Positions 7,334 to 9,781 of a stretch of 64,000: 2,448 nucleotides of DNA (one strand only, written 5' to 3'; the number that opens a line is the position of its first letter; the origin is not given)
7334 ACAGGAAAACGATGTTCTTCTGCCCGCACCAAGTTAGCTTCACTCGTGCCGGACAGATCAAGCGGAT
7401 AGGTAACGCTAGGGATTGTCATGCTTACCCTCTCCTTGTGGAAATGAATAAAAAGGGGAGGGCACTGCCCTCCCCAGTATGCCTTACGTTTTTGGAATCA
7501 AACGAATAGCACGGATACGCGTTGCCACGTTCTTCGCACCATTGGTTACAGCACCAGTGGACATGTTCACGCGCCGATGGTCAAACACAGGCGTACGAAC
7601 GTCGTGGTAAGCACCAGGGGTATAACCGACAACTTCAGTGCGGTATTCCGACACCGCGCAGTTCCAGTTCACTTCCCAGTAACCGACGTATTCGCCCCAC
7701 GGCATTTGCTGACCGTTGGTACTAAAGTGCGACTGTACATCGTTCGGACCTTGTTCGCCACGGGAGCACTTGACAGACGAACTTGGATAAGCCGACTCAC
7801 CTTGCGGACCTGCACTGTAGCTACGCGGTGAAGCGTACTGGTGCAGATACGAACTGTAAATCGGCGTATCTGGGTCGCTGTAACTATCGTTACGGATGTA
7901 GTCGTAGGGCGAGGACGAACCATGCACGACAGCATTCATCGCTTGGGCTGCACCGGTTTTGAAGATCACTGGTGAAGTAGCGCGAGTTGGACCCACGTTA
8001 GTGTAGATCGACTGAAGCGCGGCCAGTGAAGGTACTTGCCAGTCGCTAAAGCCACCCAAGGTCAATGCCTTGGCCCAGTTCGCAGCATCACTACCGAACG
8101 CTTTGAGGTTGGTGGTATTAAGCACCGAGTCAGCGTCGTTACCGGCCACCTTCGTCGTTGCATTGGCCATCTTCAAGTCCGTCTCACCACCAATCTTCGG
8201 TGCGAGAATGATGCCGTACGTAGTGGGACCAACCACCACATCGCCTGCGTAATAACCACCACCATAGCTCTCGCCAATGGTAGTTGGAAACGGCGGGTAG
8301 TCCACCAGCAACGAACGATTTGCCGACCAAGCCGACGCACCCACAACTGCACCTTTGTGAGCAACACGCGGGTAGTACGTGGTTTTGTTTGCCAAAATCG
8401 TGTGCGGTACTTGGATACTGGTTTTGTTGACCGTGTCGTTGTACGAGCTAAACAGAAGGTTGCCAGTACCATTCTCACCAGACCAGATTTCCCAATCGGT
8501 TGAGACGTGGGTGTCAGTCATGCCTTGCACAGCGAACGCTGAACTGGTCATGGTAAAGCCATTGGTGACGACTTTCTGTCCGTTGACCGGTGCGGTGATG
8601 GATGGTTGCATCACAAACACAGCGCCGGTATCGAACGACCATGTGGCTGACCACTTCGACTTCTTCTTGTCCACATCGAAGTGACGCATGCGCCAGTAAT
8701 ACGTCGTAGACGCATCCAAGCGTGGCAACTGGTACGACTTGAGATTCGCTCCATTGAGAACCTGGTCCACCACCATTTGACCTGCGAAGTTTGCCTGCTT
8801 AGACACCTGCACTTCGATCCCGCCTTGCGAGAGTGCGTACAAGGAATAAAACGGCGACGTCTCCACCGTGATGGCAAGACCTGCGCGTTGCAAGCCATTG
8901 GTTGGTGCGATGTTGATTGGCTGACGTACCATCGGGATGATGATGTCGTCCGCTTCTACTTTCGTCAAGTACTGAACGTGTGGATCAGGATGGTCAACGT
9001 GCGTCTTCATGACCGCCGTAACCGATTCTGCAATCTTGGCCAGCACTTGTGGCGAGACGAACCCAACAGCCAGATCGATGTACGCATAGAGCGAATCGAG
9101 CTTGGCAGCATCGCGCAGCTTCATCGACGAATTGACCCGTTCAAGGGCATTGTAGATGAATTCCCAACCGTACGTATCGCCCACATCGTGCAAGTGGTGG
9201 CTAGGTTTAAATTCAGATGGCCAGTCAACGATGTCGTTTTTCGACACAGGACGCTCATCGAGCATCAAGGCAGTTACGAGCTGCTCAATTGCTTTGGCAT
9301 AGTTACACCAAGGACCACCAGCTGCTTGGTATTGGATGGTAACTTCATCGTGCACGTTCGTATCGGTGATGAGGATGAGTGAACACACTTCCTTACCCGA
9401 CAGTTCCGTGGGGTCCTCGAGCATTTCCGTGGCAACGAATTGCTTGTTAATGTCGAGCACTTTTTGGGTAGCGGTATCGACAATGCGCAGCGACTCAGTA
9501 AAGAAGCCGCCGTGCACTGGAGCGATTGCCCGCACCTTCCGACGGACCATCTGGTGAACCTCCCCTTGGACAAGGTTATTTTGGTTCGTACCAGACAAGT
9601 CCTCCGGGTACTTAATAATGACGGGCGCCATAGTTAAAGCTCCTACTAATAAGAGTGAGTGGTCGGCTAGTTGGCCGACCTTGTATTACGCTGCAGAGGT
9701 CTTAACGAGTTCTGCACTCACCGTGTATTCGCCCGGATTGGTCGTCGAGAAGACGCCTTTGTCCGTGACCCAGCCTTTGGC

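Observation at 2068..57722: Family of about 11 intergenic hairpins flanked by CG(G/T)CATA and TATG(C/A)C(G): candidate phage-specific termination or terminator-promoter element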

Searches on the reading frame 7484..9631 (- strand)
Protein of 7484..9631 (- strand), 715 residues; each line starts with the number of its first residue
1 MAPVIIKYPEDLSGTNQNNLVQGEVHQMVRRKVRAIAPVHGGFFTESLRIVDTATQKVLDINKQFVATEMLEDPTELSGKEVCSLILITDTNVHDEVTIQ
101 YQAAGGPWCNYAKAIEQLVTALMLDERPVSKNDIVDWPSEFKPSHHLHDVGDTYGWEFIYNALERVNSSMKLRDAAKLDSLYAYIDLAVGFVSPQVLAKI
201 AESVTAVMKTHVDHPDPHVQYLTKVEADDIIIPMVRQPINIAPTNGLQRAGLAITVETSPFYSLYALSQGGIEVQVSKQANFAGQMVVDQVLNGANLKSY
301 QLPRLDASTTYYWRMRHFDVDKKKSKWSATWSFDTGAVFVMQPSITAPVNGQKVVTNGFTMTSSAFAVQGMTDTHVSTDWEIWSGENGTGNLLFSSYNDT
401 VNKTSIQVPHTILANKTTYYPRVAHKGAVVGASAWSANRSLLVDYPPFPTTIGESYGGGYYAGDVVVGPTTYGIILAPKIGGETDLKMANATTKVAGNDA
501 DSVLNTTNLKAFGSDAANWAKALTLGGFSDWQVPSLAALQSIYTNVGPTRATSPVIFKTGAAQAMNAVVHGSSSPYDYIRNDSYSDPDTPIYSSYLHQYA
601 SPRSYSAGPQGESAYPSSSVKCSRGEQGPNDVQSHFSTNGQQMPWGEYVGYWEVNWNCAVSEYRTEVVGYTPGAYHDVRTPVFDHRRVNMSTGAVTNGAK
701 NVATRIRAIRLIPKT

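Call 56: search_protein_families(library=phrogs, proteins=[window:7484-9631:-], max_evalue=0.00001)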
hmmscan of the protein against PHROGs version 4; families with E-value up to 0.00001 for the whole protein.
window:7484-9631:- (715 aa): 5 families
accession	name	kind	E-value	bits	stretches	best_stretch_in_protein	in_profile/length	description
phrog_2163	-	head and packaging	1.8e-53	183.5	1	1-226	5-229/574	virion structural protein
phrog_13857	-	tail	1.8e-08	34.4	1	8-171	9-175/743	tail protein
phrog_25756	-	tail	3.5e-08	32.7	1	3-154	4-154/1080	minor tail protein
phrog_7557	-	head and packaging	8.2e-08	31.4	1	11-107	6-100/1221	virion structural protein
phrog_4245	-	unknown function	9.7e-08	32.4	1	451-577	423-548/583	-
